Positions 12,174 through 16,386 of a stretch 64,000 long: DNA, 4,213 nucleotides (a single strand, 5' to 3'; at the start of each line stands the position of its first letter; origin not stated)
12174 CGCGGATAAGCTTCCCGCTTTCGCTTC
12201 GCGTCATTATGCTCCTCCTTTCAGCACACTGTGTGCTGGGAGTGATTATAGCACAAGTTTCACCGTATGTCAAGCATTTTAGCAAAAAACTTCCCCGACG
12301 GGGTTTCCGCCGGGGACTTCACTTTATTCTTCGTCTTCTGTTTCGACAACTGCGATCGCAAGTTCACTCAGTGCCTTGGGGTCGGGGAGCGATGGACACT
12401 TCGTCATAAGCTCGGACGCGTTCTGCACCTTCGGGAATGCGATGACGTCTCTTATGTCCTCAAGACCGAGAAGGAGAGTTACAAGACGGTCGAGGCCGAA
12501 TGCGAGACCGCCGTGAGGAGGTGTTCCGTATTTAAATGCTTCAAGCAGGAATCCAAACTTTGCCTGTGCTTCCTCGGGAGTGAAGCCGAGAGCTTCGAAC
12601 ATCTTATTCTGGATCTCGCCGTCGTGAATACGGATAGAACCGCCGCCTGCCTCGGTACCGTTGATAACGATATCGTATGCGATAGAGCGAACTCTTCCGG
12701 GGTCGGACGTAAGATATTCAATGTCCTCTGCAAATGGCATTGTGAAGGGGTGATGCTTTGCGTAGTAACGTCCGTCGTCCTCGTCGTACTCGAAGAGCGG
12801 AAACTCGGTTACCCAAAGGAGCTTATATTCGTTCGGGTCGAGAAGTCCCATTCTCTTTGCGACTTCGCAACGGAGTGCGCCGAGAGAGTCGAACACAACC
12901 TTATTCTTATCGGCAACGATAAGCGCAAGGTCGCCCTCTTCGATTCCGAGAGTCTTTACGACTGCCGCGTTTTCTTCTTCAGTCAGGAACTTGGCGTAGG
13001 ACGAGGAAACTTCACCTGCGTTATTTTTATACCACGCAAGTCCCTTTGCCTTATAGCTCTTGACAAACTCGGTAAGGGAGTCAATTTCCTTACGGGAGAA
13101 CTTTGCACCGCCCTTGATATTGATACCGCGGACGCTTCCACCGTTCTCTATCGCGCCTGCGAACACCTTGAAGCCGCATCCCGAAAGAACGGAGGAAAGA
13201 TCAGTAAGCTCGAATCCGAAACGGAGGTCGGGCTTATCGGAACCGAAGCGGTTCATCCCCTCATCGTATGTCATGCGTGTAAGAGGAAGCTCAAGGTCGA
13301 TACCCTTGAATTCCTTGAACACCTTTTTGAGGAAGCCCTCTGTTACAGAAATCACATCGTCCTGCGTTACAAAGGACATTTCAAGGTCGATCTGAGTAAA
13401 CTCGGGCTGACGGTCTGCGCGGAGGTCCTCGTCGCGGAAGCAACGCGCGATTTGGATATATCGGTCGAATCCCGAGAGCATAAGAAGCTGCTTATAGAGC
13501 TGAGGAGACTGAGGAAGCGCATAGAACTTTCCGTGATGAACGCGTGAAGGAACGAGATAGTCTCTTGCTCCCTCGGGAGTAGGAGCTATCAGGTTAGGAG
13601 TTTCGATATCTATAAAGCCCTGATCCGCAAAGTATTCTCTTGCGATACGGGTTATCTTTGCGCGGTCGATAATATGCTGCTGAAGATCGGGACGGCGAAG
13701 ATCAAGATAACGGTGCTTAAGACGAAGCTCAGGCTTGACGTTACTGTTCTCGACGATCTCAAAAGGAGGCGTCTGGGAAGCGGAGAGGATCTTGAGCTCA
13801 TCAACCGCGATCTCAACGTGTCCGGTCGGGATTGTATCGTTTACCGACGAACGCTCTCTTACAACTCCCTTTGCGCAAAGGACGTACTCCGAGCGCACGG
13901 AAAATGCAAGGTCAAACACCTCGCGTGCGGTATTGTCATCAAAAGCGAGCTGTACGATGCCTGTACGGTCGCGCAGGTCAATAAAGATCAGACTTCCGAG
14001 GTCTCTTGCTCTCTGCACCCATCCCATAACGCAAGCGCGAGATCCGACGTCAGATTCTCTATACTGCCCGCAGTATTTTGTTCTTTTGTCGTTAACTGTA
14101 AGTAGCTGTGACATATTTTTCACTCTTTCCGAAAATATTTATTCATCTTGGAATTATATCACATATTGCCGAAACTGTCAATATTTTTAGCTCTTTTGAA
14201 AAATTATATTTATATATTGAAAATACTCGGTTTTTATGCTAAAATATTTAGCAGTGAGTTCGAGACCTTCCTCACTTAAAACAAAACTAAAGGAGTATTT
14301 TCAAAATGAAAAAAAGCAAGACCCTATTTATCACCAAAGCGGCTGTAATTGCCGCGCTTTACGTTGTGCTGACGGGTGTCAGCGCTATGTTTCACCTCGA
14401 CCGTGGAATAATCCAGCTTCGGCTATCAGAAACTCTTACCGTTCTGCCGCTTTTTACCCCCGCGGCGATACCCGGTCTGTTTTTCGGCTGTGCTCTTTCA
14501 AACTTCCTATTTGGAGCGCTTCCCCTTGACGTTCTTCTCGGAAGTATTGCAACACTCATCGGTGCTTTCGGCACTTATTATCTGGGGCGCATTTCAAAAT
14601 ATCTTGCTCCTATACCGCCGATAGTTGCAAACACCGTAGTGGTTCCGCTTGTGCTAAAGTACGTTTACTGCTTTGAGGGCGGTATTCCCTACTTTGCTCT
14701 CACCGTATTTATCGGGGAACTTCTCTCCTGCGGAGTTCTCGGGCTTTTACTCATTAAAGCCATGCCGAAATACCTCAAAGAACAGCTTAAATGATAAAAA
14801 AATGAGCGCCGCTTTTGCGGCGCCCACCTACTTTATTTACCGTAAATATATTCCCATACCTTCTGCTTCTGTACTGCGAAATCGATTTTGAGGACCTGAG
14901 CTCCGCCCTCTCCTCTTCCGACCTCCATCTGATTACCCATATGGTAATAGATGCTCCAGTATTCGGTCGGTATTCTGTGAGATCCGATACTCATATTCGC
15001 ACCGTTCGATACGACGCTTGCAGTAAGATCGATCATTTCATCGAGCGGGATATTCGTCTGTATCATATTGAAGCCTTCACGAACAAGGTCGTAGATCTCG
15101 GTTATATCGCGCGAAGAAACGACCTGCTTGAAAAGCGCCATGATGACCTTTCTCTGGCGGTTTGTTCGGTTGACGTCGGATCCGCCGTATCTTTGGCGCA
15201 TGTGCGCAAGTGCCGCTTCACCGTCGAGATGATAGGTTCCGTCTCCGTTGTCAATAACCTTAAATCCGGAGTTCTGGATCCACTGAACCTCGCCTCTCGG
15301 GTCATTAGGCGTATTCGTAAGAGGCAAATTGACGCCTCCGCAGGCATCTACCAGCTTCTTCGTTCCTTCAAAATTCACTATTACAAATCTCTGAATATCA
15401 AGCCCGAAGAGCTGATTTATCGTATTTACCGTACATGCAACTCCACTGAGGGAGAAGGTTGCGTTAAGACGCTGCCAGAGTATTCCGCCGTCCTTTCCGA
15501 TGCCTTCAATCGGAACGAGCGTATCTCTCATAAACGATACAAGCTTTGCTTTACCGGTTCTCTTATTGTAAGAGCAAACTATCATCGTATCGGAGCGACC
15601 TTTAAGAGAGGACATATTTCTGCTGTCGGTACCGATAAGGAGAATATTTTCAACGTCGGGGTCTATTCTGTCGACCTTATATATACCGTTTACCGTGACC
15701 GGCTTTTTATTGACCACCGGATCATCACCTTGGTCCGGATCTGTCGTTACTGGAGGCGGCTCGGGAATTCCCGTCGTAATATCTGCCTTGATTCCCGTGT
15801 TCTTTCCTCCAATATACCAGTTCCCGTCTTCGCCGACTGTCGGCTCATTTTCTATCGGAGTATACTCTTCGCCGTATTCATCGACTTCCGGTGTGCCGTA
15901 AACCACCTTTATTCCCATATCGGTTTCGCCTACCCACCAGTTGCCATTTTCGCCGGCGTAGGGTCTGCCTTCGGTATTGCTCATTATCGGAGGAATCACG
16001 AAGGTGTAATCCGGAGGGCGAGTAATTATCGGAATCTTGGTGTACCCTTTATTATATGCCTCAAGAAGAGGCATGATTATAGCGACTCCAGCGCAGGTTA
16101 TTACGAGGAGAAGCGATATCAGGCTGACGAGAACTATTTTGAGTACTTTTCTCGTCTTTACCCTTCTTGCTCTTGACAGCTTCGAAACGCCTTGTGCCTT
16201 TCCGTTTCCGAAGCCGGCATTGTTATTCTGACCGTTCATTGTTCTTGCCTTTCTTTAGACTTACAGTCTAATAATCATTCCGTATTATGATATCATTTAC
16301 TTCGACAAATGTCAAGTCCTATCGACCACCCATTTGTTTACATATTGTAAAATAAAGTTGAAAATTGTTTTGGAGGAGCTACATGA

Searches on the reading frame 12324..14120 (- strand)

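Call 8: search_protein_families(library=pfam, proteins=[window:12324-14120:-], max_evalue=0.00001)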
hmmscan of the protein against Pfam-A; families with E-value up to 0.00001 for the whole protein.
window:12324-14120:- (598 aa): 3 families
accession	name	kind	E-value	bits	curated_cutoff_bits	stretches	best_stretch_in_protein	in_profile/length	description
PF00152.25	tRNA-synt_2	-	4.5e-120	400.8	25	1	130-565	2-307/308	tRNA synthetases class II (D, K and N)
PF02938.19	GAD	-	1.4e-25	89.8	23.4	1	320-412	1-94/95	GAD domain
PF01336.31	tRNA_anti-codon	-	1.8e-14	53.8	27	1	30-112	2-75/75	OB-fold nucleic acid binding domain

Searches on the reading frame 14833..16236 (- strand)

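Call 8: search_protein_families(library=pfam, proteins=[window:14833-16236:-], max_evalue=0.00001)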
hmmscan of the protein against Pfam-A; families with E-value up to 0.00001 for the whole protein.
window:14833-16236:- (467 aa): 1 family
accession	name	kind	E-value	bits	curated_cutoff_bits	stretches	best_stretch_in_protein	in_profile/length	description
PF03816.19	LytR_cpsA_psr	-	2.6e-35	122.2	24.6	1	214-372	1-148/150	LytR_cpsA_psr family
